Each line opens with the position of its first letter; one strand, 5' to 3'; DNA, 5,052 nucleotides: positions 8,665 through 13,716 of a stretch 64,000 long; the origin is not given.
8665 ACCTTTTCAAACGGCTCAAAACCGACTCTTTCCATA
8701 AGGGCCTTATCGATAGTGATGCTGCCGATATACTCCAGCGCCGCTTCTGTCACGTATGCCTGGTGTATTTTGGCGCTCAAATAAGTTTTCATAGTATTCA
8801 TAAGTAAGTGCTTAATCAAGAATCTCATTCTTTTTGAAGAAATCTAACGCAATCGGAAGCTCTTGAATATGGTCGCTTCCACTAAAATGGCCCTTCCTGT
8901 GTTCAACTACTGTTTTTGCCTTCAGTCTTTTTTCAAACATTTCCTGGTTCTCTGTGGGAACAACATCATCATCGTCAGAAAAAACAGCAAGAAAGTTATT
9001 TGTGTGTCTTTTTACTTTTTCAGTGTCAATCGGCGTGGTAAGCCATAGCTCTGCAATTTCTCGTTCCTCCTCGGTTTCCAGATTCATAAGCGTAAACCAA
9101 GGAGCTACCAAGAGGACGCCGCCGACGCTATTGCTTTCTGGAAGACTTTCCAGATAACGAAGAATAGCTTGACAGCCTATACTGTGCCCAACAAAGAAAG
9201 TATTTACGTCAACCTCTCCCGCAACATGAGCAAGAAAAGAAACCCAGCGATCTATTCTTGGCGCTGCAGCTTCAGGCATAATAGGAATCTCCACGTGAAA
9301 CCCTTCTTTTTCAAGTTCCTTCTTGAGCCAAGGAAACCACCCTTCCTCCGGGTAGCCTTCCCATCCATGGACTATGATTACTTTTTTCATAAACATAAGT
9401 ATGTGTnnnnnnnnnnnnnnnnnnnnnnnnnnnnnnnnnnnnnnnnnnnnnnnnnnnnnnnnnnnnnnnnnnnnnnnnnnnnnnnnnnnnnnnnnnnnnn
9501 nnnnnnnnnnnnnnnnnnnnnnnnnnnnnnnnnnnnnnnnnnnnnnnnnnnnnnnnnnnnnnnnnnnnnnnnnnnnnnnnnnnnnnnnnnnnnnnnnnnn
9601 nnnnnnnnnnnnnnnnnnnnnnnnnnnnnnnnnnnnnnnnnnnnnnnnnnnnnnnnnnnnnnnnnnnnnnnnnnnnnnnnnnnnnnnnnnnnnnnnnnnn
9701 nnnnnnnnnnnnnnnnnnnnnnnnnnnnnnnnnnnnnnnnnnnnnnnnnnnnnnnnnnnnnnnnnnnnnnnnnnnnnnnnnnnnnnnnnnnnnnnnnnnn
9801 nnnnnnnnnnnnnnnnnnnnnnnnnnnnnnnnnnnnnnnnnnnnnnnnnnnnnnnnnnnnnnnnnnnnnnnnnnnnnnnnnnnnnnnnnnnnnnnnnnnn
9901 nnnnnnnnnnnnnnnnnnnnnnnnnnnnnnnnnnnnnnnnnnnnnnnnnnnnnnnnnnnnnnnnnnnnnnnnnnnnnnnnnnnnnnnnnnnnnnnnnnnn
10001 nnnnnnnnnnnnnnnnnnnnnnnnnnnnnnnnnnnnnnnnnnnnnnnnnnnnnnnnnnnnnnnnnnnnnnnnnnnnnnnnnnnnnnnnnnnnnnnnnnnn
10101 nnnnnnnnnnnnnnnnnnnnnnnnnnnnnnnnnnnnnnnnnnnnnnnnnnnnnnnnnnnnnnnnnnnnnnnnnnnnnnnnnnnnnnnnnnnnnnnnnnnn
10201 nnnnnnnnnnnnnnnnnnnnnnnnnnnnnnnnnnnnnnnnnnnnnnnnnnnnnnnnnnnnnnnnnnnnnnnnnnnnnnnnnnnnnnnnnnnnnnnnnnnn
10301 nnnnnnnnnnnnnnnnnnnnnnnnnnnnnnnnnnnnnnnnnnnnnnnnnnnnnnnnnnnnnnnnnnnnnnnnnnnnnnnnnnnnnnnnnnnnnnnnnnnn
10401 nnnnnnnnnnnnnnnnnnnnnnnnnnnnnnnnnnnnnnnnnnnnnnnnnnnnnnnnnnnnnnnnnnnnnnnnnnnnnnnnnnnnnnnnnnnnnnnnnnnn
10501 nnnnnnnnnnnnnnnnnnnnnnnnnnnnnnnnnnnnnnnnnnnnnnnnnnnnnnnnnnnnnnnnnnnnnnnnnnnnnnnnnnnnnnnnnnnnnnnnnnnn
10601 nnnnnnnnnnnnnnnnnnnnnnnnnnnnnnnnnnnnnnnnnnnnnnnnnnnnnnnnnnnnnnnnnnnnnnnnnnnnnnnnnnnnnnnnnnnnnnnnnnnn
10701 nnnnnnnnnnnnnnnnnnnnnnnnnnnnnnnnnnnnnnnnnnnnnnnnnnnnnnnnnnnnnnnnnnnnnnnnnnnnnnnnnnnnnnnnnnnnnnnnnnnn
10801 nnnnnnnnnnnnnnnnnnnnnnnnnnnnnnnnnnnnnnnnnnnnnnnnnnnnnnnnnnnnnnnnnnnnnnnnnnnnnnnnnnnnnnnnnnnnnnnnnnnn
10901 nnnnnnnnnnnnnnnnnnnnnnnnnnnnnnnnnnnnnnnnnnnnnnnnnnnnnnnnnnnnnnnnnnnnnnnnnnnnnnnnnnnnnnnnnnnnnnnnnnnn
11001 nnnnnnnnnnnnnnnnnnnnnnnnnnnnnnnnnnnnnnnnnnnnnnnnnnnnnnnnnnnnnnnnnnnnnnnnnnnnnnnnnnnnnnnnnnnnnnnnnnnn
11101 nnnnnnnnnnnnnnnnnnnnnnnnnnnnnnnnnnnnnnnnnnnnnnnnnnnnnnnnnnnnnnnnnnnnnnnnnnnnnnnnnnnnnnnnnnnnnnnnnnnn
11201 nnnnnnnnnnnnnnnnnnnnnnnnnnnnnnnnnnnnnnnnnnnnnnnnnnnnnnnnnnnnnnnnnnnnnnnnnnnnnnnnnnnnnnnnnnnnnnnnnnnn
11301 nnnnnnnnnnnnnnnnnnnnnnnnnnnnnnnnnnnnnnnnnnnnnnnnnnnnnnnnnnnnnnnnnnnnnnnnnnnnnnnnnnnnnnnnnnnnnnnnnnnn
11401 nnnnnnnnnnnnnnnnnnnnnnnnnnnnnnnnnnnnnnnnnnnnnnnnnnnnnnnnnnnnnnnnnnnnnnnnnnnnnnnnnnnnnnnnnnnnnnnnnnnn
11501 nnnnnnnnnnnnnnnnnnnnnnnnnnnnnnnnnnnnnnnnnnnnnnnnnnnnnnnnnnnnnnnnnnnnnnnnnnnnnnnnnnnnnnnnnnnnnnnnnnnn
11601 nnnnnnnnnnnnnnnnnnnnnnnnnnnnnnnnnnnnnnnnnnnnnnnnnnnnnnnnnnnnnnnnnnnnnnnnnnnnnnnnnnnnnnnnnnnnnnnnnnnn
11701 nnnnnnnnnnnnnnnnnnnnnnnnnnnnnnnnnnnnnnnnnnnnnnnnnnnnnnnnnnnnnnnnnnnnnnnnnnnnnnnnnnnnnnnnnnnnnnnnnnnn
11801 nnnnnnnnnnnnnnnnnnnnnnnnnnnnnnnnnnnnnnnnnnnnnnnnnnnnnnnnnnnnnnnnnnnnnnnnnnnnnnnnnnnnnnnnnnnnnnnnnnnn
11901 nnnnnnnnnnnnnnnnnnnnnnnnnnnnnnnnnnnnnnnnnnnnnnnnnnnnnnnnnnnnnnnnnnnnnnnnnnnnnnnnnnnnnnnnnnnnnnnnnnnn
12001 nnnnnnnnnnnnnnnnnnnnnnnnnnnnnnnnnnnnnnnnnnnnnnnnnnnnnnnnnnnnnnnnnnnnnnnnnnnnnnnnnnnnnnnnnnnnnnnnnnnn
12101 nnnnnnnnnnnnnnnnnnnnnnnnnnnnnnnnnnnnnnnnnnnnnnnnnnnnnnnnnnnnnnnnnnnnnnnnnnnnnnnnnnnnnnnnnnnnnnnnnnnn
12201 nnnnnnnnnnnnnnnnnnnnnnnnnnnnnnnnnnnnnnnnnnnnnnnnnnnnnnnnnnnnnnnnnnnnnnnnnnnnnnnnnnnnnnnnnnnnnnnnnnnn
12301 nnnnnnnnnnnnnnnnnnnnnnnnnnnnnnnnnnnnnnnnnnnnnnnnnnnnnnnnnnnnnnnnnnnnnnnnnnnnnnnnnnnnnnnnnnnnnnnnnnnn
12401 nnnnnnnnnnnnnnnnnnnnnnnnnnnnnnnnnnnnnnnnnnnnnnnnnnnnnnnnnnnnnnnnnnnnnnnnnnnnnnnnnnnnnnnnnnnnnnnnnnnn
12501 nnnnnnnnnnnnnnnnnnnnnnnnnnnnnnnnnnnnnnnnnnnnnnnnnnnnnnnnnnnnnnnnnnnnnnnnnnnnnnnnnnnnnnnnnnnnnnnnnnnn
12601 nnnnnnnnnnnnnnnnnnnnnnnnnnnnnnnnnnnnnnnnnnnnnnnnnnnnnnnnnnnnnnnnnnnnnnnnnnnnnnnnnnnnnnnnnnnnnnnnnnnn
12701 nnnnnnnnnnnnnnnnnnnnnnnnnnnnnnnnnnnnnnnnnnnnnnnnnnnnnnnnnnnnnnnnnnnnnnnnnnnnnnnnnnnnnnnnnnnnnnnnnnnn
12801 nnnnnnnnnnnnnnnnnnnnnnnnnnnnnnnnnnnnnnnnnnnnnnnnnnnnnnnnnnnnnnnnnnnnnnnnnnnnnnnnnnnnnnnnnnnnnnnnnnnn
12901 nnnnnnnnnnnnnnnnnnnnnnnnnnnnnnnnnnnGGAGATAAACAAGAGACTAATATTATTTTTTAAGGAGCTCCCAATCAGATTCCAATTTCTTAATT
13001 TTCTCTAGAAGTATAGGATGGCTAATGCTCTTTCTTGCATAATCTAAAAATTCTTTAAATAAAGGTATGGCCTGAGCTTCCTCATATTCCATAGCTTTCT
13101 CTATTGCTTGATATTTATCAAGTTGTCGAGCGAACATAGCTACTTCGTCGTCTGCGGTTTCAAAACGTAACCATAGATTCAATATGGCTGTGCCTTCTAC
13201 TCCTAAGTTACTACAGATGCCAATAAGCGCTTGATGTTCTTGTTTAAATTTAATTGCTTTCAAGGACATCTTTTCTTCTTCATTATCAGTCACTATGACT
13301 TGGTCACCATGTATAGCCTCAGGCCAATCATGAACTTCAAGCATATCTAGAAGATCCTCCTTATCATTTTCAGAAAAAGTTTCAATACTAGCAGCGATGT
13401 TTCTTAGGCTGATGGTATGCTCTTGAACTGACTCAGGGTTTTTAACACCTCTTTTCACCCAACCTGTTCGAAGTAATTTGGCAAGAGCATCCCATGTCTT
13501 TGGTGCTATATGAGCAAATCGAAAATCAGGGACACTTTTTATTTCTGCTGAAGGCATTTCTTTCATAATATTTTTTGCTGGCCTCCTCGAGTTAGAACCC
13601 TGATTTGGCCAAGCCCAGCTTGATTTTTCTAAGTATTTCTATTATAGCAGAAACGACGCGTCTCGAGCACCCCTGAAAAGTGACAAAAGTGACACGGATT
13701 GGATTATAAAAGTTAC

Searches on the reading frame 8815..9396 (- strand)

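Call 47: search_protein_families(library=pfam, proteins=[window:8815-9396:-], max_evalue=0.00001)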
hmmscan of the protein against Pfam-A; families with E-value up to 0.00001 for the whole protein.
window:8815-9396:- (194 aa): 1 family
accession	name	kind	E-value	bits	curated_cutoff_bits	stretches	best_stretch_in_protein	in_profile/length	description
PF06821.19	Ser_hydrolase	-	1.3e-23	84.2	22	1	6-187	1-170/172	Serine hydrolase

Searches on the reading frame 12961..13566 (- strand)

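Call 47: search_protein_families(library=pfam, proteins=[window:12961-13566:-], max_evalue=0.00001)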
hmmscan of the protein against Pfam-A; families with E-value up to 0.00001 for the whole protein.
window:12961-13566:- (202 aa): 1 family
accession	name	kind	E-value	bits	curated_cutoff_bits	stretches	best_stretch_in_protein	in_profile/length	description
PF13023.12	HD_3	-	3e-19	70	22.5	1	27-168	3-141/165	HD domain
